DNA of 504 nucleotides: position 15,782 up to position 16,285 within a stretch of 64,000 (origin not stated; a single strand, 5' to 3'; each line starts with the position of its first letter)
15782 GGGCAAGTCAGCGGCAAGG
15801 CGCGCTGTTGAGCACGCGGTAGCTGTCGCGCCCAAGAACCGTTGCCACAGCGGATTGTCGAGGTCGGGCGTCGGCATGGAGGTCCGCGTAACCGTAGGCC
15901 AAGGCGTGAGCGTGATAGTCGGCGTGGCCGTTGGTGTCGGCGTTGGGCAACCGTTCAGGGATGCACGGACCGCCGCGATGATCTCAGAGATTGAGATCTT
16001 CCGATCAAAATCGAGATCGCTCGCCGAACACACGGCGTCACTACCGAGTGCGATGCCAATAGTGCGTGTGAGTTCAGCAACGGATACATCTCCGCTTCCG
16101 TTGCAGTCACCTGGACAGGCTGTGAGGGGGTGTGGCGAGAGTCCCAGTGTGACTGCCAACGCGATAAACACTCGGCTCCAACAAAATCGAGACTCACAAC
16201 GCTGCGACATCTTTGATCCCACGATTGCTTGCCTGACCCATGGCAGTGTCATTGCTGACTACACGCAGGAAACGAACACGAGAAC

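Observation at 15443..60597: Family of Cys-flanked dockerin-like modules on four otherwise unrelated secreted proteins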

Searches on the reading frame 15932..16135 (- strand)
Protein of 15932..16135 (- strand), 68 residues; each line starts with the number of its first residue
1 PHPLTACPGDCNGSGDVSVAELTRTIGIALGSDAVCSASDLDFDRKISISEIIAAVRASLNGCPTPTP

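Call 14: find_homologous_proteins(query=A1, max_evalue=0.001)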
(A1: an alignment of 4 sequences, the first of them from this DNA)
Query A1 (4 sequences) (68 aa, profile of the alignment): 38 proteins with E <= 0.001 among 326 candidates.
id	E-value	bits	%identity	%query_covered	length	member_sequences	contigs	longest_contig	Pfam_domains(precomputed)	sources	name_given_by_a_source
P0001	6.8e-24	101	52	87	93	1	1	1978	-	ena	-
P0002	1.3e-20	91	53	85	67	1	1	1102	PF13405.13,PF13202.13,PF00036.39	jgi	-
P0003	1.4e-19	87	44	91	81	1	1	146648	-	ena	-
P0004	1.5e-19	87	43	87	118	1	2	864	-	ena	-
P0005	5.2e-19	86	40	90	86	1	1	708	-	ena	-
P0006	5.3e-19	86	57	90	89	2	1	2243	-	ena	-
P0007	6.1e-19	85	43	90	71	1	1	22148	PF13405.13,PF00036.39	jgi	jgi:Ca2+-binding EF-hand superfamily protein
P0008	1.4e-18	84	52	88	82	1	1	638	PF13405.13,PF13202.13,PF00036.39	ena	-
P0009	1.8e-18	84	44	100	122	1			-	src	-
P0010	3.8e-18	83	41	87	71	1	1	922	-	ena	-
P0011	5.5e-18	82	47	84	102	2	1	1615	-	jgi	-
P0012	2.2e-17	80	44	90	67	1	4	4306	PF00404.25,PF00036.39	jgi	jgi:hypothetical protein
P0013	2.7e-17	80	45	94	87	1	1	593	-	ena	-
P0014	6.1e-17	79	46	94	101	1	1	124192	PF00036.39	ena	-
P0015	6.6e-17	79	46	84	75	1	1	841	PF13405.13,PF00036.39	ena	-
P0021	6.7e-15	73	47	93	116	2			-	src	-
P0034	1.9e-8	52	39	84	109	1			-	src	-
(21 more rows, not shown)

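Call 19: search_solved_structures(query=A1, max_evalue=10, show_alignments=3)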
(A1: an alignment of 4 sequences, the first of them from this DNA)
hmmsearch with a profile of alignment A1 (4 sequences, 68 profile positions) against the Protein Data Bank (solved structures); distinct sequences matched with E-value up to 10: 369 (the best 60 are shown).
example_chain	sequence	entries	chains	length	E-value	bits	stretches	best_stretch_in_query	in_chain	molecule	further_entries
4il1_A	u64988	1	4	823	4.2e-10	42.6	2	9-57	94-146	Calmodulin, Calcineurin subunit B type 1, Serine/threonine-protein phosphatase 2B catalyti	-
2k7c_A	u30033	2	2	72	2.5e-09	40.2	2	9-55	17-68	Calcium-binding protein 1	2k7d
8rx8_A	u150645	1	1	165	4.2e-08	36.3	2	9-60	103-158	Probable calcium-binding protein CML18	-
6hcs_A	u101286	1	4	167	5.7e-08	35.8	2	8-64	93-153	Calmodulin-1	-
3ox6_A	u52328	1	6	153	6.7e-08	35.6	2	9-55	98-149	Calcium-binding protein 1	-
7xni_C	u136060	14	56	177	8.7e-08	35.2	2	8-64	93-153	Calmodulin-3 | Calmodulin-1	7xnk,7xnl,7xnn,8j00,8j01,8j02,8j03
3ox5_A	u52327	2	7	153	1.3e-07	34.7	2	9-55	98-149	Calcium-binding protein 1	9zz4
6xxx_AAA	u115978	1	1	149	1.5e-07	34.4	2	8-55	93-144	Calmodulin-1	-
2lan_A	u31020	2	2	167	2e-07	34.1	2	9-55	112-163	Calcium-binding protein 1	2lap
6daf_A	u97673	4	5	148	3.1e-07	33.5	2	9-56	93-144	Calmodulin-1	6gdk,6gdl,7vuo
9kui_C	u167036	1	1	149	3.2e-07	33.4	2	9-56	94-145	Calmodulin-1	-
2k0j_A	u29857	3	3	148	7e-07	32.3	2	9-55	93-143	calmodulin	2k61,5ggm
6ui4_B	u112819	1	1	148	7.8e-07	32.2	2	9-55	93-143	Calmodulin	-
1zuz_A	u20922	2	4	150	8.4e-07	32.1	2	8-59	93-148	calmodulin | Calmodulin 2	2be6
6tv7_A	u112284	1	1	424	8.9e-07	32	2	9-62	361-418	rsGCaMP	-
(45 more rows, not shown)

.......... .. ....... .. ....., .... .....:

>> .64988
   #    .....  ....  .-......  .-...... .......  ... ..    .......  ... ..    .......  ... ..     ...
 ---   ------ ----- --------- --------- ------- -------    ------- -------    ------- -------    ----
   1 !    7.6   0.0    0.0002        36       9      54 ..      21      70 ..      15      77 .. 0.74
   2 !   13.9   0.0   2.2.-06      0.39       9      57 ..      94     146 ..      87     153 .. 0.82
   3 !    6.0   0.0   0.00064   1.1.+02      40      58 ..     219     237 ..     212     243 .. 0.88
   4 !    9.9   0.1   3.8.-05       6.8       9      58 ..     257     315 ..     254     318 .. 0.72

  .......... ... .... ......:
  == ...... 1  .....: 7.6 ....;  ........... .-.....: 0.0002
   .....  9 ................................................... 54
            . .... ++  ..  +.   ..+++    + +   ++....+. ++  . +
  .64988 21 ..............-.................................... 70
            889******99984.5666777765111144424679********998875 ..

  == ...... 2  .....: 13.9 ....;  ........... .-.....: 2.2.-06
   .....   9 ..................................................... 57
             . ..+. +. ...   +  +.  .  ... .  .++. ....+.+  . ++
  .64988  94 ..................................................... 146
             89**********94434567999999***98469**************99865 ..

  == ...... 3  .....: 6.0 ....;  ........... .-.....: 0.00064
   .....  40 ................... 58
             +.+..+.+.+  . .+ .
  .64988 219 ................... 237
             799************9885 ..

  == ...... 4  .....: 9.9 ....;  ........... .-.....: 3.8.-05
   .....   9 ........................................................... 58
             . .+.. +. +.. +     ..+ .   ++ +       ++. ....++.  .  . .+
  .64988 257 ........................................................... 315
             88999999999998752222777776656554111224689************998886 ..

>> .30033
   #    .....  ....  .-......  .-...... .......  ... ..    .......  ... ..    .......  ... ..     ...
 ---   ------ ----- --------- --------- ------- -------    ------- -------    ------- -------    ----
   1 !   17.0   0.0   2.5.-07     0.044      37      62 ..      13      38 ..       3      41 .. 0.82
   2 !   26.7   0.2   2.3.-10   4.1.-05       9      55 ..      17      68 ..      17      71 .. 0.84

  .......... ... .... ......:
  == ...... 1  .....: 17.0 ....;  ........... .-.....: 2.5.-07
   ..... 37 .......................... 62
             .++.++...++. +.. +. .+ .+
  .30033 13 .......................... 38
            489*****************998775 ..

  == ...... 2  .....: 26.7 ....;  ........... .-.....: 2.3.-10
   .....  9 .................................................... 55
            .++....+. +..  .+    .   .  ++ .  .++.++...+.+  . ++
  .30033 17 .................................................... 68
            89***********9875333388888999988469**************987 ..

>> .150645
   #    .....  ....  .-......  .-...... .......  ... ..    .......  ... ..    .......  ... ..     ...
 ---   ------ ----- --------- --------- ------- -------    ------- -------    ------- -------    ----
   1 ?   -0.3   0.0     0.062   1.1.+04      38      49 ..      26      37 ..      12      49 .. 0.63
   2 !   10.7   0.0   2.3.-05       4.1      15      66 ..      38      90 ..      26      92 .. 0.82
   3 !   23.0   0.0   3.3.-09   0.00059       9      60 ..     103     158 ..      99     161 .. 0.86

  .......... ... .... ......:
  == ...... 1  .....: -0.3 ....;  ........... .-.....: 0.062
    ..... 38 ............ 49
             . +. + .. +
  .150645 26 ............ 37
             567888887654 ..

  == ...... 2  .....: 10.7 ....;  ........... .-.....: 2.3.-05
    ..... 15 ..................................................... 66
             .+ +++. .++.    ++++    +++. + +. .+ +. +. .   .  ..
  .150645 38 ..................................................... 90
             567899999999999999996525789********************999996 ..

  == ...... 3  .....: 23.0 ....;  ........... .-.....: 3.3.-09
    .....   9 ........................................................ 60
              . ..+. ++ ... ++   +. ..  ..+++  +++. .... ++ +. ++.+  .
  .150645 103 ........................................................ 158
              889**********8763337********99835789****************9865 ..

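Call 23: search_protein_representatives(alignment_id=A1)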
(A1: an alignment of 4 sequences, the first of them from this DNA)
Query: 4 sequences, 68 profile positions. Proteins with E-value up to 0.001 (for the whole library): 11249; up to 1e-10: 5999; up to 1e-30: 12. The best 150 are listed.
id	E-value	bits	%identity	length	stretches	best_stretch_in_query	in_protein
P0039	1.7e-44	165.7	-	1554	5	3-65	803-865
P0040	3.1e-43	161.6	-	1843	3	4-65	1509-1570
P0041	1.4e-40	153.1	-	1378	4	5-68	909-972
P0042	3.5e-39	148.7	-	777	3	3-68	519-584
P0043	4.5e-38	145.1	-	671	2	5-67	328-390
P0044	2.6e-37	142.7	-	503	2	3-65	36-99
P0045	2.7e-35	136.2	-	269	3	3-64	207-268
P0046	3.9e-34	132.5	-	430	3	4-64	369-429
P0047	8.9e-34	131.4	-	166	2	6-64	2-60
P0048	2.6e-33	129.9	-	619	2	3-67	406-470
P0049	9.1e-33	128.1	-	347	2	6-65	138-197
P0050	8.0e-32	125.1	-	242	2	5-66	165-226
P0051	8.7e-30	118.6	-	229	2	4-65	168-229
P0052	2.1e-29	117.3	-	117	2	9-65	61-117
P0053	1.3e-28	114.8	-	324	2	4-64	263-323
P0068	1.6e-23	98.5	-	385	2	2-65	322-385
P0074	2.4e-22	94.7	-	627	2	4-65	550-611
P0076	6.1e-22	93.4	-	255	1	1-66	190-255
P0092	2.6e-21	91.4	-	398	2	4-64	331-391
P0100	4.3e-21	90.7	-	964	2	4-64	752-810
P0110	1.0e-20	89.5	-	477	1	2-66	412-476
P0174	1.3e-19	85.9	-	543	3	16-66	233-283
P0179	1.5e-19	85.8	-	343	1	2-65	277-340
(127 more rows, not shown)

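Call 28: search_protein_families(library=pfam, alignment_id=A2, max_evalue=0.001)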
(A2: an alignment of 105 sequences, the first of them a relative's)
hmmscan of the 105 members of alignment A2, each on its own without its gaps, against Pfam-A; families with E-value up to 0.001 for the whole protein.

A. member 1, P0042 (777 aa): 6 families
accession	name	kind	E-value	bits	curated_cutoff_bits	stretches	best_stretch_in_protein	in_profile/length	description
PF00036.39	EF-hand_1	-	4.9e-07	29.3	25.4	0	551-574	4-27/29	EF hand domain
PF13202.12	EF-hand_5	-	3.9e-06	26.5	25.9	0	554-569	6-21/25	EF hand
PF00404.24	Dockerin_1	-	4.4e-05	24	22.9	0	523-564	1-44/57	Dockerin type I domain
PF13405.12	EF-hand_6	-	0.00013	21.8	25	0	552-572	5-25/30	EF-hand domain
PF13499.12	EF-hand_7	-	0.0003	21.5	30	0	525-571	12-64/67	EF-hand domain pair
PF07676.18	PD40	-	0.00035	20.9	20.9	0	278-311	12-38/38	WD40-like Beta Propeller Repeat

B. families by the number of members that match (of 105 scanned): 69 families (the first 25 are shown)
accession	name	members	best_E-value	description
PF00036.39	EF-hand_1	65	4.3e-131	EF hand domain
PF13405.12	EF-hand_6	40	9.9e-114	EF-hand domain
PF13202.12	EF-hand_5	26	2.2e-111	EF hand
PF13499.12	EF-hand_7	16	6.9e-128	EF-hand domain pair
PF00404.24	Dockerin_1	16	4.7e-29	Dockerin type I domain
PF13517.12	FG-GAP_3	5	1.8e-34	FG-GAP-like repeat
PF10282.15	Lactonase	5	7.5e-10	Lactonase, 7-bladed beta-propeller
PF13833.12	EF-hand_8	3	2.1e-71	EF-hand domain pair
PF25174.1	Beta-prop_THOC3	3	3.9e-11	THOC3 beta-propeller domain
PF13948.11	DUF4215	3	1.7e-06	Domain of unknown function (DUF4215)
PF07705.17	CARDB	2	1.9e-16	CARDB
PF13229.12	Beta_helix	2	9.4e-13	Right handed beta helix region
PF07676.18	PD40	2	3e-12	WD40-like Beta Propeller Repeat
PF21783.3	YNCE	2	8.6e-11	YNCE-like beta-propeller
PF00963.24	Cohesin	2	1.7e-08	Cohesin domain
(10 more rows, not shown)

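Call 54: search_protein_families(library=pfam, proteins=[P0046, P0068, P0076, P0074, P0044, P0179, P0110, P0092, P0100, P0174], max_evalue=0.1)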
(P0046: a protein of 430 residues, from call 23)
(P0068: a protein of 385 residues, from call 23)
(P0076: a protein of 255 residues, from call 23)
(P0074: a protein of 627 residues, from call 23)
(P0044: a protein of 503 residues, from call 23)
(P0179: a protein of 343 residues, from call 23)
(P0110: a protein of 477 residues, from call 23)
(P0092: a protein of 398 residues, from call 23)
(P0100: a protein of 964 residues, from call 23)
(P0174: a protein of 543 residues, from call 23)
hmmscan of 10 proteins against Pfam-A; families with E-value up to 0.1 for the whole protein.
P0046 (430 aa): 5 families
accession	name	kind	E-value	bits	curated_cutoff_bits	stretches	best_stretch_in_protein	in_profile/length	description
PF00036.39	EF-hand_1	-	1.8e-11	43.2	25.4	1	404-422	8-26/29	EF hand domain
PF13405.12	EF-hand_6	-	1.5e-09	37.2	25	1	404-421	8-25/30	EF-hand domain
PF13202.12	EF-hand_5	-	4.2e-08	32.7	25.9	1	405-418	8-21/25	EF hand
PF13499.12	EF-hand_7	-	0.00019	22.2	30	0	374-418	12-62/67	EF-hand domain pair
PF13833.12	EF-hand_8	-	0.092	12.9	28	0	405-419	34-48/54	EF-hand domain pair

P0068 (385 aa): 2 families
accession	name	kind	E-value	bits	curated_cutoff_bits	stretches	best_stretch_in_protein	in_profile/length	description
PF00036.39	EF-hand_1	-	1.9e-05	24.3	25.4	0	28-42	10-24/29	EF hand domain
PF13405.12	EF-hand_6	-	0.0046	17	25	0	329-348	10-28/30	EF-hand domain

P0076 (255 aa): 4 families
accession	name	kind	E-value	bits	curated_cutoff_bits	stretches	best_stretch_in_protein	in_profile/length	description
PF13202.12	EF-hand_5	-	0.0041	17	25.9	1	228-244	7-23/25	EF hand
PF00036.39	EF-hand_1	-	0.0045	16.9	25.4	0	228-248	8-28/29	EF hand domain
PF13405.12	EF-hand_6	-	0.015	15.4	25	0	228-247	8-27/30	EF-hand domain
PF00404.24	Dockerin_1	-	0.037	14.7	22.9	0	219-239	26-46/57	Dockerin type I domain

P0074 (627 aa): 2 families
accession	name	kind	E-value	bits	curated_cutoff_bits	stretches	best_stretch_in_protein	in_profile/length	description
PF00036.39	EF-hand_1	-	0.0034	17.3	25.4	0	585-602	8-25/29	EF hand domain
PF13405.12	EF-hand_6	-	0.0061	16.7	25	0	587-603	10-26/30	EF-hand domain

P0044 (503 aa): 6 families
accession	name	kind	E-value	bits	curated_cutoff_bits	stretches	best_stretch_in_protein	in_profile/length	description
PF00036.39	EF-hand_1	-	3.5e-08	32.9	25.4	0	201-218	7-24/29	EF hand domain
PF13405.12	EF-hand_6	-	2.6e-05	24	25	0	43-62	10-28/30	EF-hand domain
PF00404.24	Dockerin_1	-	9.1e-05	23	22.9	1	170-212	1-45/57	Dockerin type I domain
PF13202.12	EF-hand_5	-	0.00018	21.3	25.9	1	202-217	7-22/25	EF hand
PF00963.24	Cohesin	-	0.023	15.3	24.1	1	260-298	3-41/139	Cohesin domain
PF13499.12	EF-hand_7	-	0.034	15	30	0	43-64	12-34/67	EF-hand domain pair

P0179 (343 aa): 2 families
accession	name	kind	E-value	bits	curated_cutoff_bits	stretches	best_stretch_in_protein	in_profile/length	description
PF07705.17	CARDB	-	0.00015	22.4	22.7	1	56-89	67-100/101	CARDB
PF00036.39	EF-hand_1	-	0.011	15.7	25.4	0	316-332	10-26/29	EF hand domain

P0110 (477 aa): 6 families
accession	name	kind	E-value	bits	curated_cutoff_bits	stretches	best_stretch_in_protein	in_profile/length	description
PF00963.24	Cohesin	-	9.3e-05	23.1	24.1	1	33-81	3-52/139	Cohesin domain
PF00404.24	Dockerin_1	-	0.00024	21.7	22.9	1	417-463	1-49/57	Dockerin type I domain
PF00036.39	EF-hand_1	-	0.0004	20.2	25.4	0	450-467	9-26/29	EF hand domain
PF13202.12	EF-hand_5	-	0.0016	18.3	25.9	0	449-465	7-23/25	EF hand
PF13405.12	EF-hand_6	-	0.023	14.9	25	0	451-467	10-26/30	EF-hand domain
PF01883.24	FeS_assembly_P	-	0.071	13.8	23.5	0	283-324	34-71/73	Iron-sulfur cluster assembly protein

P0092 (398 aa): 1 family
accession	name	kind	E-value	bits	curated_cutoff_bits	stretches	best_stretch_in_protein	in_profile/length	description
PF00036.39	EF-hand_1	-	0.011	15.7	25.4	0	60-80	7-27/29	EF hand domain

P0100 (964 aa): 5 families
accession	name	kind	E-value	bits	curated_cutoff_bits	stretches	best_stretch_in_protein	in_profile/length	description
PF00404.24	Dockerin_1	-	7.4e-06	26.5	22.9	1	755-798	1-48/57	Dockerin type I domain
PF00036.39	EF-hand_1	-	4e-05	23.3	25.4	0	757-773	10-26/29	EF hand domain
PF13948.11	DUF4215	-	8.3e-05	23.2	27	1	236-264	19-46/47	Domain of unknown function (DUF4215)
PF13405.12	EF-hand_6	-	0.00018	21.4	25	0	757-774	10-27/30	EF-hand domain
PF13499.12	EF-hand_7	-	0.077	13.8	30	0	786-805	11-30/67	EF-hand domain pair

P0174 (543 aa): 20 families
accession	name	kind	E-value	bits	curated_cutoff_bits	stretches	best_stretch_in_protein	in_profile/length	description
PF21783.3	YNCE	-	8.6e-11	42.2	27.1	2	73-161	248-331/339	YNCE-like beta-propeller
PF25174.1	Beta-prop_THOC3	-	2.2e-08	33.9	305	1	6-95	71-159/272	THOC3 beta-propeller domain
PF02239.22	Cytochrom_D1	-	4.1e-08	32.6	25.5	2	118-202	40-123/368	Cytochrome D1 heme domain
PF23393.2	Beta-prop_WDR90_POC16_2nd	-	2.1e-07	30.9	60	1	68-154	82-168/291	WDR90/POC16, second beta-propeller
PF01436.27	NHL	-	1e-06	28.9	20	0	66-86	3-21/28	NHL repeat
PF08450.18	SGL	-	1.4e-05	25.3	26.3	0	52-172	122-242/246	SMP-30/Gluconolactonase/LRE-like region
PF23749.1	DUF7165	-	3.1e-05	23.4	26.7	0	3-96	41-138/442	Domain of unknown function (DUF7165)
PF24684.1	Vgb_lyase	-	3.5e-05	23.2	50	1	19-214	8-197/290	Virginiamycin B lyase family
PF10282.15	Lactonase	-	4.8e-05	23.2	21.7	2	15-95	28-116/344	Lactonase, 7-bladed beta-propeller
PF16819.11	DUF5074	-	0.0001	22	27.2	0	2-45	161-202/353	Domain of unknown function (DUF5074)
PF00036.39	EF-hand_1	-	0.0026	17.6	25.4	0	340-356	10-26/29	EF hand domain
PF05694.17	SBP56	-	0.0027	17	34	0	12-44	354-386/453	56kDa selenium binding protein (SBP56)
PF13449.12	Phytase-like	-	0.0028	18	27.6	0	69-130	72-140/284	Esterase-like activity of phytase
PF23414.1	Beta-prop_EML_2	-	0.0031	17.4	90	0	4-82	20-99/266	Echinoderm microtubule-associated protein second beta-propeller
PF01731.26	Arylesterase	-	0.0045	17.6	21.3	0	65-92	54-81/86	Arylesterase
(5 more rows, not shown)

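Call 63: list_cluster_members(proteins=[P0204, P0009, P0021, P0034, P0199, P0201, P0194, P0189])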
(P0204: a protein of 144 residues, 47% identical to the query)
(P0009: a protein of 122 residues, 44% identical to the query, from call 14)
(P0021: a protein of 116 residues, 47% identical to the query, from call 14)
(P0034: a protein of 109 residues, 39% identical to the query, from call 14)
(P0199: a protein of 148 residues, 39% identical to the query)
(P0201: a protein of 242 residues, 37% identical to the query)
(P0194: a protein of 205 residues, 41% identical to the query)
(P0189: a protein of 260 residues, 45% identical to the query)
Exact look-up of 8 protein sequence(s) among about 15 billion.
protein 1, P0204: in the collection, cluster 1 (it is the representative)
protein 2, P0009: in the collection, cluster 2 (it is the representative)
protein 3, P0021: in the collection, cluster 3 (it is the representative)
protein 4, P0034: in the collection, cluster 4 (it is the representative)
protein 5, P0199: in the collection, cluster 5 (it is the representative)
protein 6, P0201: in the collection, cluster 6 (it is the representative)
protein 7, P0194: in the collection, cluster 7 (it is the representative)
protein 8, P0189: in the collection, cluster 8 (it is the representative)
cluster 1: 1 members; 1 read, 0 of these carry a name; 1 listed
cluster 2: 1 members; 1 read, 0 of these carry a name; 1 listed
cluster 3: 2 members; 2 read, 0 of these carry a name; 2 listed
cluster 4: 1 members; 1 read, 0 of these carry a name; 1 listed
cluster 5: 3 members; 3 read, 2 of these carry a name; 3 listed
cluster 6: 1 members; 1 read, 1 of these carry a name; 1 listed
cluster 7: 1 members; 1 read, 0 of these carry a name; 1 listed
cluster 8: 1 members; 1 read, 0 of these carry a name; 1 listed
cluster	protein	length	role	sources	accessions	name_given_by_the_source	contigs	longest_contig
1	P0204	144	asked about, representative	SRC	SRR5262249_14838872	-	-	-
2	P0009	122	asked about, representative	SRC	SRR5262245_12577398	-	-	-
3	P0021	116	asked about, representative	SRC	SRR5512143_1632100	-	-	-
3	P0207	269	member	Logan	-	-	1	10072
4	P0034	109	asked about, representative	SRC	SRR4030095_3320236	-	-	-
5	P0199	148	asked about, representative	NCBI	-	-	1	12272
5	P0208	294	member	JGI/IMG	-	hypothetical protein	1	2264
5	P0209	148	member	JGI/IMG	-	hypothetical protein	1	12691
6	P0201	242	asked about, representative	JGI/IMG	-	hypothetical protein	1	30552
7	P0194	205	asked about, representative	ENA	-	-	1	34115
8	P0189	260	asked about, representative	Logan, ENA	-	-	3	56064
